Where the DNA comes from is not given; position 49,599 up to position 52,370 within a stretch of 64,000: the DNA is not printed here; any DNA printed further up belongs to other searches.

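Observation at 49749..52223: Bacterial endonuclease Q-like gene carrying a large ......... intein right after its PHP-fold metal-ligand histidine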

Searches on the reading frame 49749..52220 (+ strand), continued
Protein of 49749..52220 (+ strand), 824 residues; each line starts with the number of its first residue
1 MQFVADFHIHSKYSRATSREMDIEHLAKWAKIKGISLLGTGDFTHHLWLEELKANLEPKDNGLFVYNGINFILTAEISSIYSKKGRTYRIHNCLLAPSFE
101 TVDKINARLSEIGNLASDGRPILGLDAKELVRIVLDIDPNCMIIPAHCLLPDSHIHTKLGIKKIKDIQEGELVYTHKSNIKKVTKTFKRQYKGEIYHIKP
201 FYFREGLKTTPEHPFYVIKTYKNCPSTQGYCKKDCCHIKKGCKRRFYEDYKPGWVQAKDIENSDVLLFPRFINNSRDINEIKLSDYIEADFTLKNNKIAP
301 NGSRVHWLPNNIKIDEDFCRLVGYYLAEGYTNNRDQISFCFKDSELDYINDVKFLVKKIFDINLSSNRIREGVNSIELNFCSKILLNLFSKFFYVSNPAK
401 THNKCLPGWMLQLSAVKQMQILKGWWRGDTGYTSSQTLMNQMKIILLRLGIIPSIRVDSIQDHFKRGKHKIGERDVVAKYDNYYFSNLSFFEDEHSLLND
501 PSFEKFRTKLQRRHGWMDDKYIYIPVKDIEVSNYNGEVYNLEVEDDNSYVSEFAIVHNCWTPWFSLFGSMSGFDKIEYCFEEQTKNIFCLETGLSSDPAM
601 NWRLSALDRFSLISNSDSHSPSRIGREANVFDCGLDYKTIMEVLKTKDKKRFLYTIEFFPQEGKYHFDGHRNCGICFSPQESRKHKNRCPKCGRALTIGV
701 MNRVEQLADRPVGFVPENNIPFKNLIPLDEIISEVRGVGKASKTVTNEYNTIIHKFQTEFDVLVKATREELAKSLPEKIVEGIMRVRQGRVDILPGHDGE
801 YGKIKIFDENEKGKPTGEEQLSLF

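Call 50: list_cluster_members(proteins=[P0403, P0398, P0399, P0400, P0401, P0402, P0395, P0394, P0397])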
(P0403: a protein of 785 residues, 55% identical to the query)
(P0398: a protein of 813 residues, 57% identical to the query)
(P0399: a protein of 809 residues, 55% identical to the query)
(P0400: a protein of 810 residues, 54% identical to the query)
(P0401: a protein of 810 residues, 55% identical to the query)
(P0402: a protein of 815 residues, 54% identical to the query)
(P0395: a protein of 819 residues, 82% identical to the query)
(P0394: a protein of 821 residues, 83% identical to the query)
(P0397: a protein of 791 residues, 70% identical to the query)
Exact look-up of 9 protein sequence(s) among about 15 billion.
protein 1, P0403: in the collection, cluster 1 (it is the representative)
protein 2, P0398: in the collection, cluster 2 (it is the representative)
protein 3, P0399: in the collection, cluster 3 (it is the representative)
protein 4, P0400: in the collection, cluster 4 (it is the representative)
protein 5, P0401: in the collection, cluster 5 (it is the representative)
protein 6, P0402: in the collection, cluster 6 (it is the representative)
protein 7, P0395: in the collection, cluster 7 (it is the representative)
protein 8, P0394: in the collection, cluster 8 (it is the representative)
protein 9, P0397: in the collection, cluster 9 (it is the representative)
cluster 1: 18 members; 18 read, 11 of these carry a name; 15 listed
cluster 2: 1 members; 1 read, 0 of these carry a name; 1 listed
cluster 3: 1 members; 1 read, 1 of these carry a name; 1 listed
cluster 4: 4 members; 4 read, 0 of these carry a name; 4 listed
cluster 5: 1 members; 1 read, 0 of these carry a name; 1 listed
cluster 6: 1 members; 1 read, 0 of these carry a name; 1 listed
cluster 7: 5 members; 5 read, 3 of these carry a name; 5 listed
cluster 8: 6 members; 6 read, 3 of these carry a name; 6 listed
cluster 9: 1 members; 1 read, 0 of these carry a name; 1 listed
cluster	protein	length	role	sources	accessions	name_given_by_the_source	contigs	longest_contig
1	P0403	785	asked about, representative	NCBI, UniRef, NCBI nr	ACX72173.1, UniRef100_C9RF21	Hedgehog/intein hint domain protein [Methanocaldococcus vulcanius M7] | Hedgehog/intein hint domain protein n=2 Tax=Methanocaldococcus TaxID=196118 ...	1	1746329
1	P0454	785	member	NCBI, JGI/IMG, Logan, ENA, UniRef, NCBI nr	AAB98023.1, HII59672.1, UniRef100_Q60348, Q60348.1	TPA: TIGR00375 family protein [Methanocaldococcus jannaschii] | Uncharacterized protein MJ0043 n=3 Tax=Methanocaldococcus jannaschii TaxID=2190 ... | RecName: Full=Uncharacterized protein MJ0043; Contains: RecName: Full=Mja hyp1 intein ...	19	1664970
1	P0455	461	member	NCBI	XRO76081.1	TIGR00375 family protein [Methanocaldococcus sp. 28A]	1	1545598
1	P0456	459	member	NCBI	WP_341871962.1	TIGR00375 family protein [Methanocaldococcus jannaschii]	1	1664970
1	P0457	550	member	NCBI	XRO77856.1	TIGR00375 family protein [Methanocaldococcus sp. 10A]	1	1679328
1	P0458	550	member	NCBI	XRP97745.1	TIGR00375 family protein [Methanocaldococcus sp. 16A]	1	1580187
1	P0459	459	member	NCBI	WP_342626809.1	TIGR00375 family protein [Methanocaldococcus vulcanius]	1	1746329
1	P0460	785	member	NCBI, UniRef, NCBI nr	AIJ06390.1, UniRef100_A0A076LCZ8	Hedgehog/intein hint domain-containing protein [Methanocaldococcus bathoardescens] | Hedgehog/intein hint domain-containing protein n=2 Tax=Methanocaldococcus bathoardescens ...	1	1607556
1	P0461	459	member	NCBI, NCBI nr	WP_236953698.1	TIGR00375 family protein [Methanocaldococcus bathoardescens]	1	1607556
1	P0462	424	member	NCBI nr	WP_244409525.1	TIGR00375 family protein [Methanocaldococcus jannaschii]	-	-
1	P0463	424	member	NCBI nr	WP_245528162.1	TIGR00375 family protein [Methanocaldococcus vulcanius]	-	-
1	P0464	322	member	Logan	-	-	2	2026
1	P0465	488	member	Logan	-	-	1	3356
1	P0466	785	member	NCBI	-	-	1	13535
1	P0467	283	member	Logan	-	-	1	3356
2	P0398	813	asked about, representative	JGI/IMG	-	-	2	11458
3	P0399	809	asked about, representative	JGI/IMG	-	uncharacterized protein (TIGR00375 family)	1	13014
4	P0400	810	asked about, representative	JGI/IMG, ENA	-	-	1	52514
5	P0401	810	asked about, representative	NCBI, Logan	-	-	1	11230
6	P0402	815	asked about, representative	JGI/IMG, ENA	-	-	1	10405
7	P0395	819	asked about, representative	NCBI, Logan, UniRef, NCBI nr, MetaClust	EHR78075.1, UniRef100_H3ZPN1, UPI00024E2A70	Mja hyp1 intein [Thermococcus litoralis DSM 5473] | Mja hyp1 intein n=2 Tax=Thermococcus litoralis TaxID=2265 RepID=H3ZPN1_THELN | status=active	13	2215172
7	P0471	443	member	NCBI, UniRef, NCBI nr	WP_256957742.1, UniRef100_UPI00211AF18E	TIGR00375 family protein [Thermococcus litoralis] | TIGR00375 family protein n=1 Tax=Thermococcus litoralis TaxID=2265 RepID=UPI00211AF18E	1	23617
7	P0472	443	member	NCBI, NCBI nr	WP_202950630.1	TIGR00375 family protein [Thermococcus litoralis]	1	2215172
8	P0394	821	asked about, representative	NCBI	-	-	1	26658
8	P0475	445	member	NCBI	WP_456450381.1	TIGR00375 family protein [Palaeococcus sp. (in: euryarchaeotes)]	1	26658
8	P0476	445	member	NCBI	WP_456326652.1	TIGR00375 family protein [Palaeococcus sp. (in: euryarchaeotes)]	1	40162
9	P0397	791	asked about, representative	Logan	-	-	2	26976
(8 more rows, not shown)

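Call 64: search_protein_families(library=pfam, proteins=[P0369, P0254, P0252, P0379, P0242], max_evalue=0.001)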
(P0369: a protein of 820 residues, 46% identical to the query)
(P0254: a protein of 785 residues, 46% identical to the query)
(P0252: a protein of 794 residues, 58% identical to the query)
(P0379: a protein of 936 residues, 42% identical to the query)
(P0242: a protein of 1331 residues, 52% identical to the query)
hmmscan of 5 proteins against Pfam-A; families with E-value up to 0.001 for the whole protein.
P0369 (820 aa): 4 families
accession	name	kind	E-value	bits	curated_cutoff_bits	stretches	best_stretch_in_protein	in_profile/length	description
PF14890.11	Intein_splicing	-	4.7e-11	43.2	35.8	1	266-642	5-148/155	Intein splicing domain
PF13403.11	Hint_2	-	1.1e-05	26.3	28.4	1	255-334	1-83/147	Hint domain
PF07591.16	PT-HINT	-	1.2e-05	26.1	27.7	1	263-310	2-49/137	Pretoxin HINT domain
PF14528.11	LAGLIDADG_3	-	8.5e-05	23.2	22.5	0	550-606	6-69/82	LAGLIDADG-like domain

P0254 (785 aa): 2 families
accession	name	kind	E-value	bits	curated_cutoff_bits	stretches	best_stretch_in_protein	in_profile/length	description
PF14528.11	LAGLIDADG_3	-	6.2e-07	30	22.5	1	533-604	4-70/82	LAGLIDADG-like domain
PF14890.11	Intein_splicing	-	0.00036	20.8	35.8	0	315-650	37-155/155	Intein splicing domain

P0252 (794 aa): 2 families
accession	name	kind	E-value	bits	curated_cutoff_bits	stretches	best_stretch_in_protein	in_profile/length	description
PF14528.11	LAGLIDADG_3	-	1.3e-12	48.3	22.5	1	438-493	5-64/82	LAGLIDADG-like domain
PF14890.11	Intein_splicing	-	0.00049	20.4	35.8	0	226-560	21-151/155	Intein splicing domain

P0379 (936 aa): 3 families
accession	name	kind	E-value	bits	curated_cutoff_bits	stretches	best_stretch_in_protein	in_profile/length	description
PF14890.11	Intein_splicing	-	8.8e-25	87.8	35.8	1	222-733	2-155/155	Intein splicing domain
PF14528.11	LAGLIDADG_3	-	4.3e-24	85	22.5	1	519-595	3-82/82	LAGLIDADG-like domain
PF01381.28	HTH_3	-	5.7e-05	23.5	23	1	343-397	1-54/55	Helix-turn-helix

P0242 (1331 aa): 3 families
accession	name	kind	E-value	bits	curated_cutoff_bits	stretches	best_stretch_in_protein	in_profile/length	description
PF14890.11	Intein_splicing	-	7.7e-37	126.9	35.8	2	638-1128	22-155/155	Intein splicing domain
PF14528.11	LAGLIDADG_3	-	6.4e-30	103.7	22.5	2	915-992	2-82/82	LAGLIDADG-like domain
PF13560.12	HTH_31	-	2.2e-05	25.1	27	1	740-794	5-59/64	Helix-turn-helix domain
